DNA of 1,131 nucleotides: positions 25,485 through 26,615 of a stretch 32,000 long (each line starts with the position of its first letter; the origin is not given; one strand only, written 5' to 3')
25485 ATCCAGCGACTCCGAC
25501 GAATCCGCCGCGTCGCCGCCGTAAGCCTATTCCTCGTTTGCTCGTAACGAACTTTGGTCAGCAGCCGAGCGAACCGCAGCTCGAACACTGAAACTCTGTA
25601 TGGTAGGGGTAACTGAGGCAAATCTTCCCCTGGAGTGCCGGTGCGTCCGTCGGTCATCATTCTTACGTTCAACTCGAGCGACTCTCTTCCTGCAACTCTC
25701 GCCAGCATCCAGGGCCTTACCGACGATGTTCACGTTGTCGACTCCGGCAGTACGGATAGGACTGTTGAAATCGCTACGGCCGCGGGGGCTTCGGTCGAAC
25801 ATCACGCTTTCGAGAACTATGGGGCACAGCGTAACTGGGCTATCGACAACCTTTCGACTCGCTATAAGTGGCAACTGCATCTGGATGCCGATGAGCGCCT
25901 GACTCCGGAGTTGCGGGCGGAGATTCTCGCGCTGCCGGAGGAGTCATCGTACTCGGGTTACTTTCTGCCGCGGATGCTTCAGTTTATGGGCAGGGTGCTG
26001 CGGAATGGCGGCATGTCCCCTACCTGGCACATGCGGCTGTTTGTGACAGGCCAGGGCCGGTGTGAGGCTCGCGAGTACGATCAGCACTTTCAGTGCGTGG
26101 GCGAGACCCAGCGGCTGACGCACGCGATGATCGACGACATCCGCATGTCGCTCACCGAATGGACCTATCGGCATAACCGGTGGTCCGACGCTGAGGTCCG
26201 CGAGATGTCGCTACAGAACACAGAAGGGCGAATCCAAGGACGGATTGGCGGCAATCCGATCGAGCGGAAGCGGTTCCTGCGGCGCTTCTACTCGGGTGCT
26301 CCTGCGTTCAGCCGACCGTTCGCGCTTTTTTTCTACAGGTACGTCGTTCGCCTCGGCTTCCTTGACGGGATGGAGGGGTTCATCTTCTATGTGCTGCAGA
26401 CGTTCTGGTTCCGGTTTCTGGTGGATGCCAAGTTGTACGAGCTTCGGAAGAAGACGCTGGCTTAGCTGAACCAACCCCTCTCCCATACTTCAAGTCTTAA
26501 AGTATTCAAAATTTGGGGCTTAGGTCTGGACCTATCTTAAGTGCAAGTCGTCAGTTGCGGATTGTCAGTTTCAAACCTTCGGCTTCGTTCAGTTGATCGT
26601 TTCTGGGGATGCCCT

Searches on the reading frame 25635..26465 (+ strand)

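Call 12: search_protein_families(library=pfam, proteins=[window:25635-26465:+])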
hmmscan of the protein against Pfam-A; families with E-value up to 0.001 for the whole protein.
window:25635-26465:+ (276 aa): 2 families
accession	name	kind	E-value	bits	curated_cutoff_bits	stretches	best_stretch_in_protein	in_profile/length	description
PF00535.33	Glycos_transf_2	-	8e-14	52.4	23.3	1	6-141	1-143/168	Glycosyl transferase family 2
PF13704.12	Glyco_tranf_2_4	-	1.6e-05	25.7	27.5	1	13-89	2-84/98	Glycosyl transferase family 2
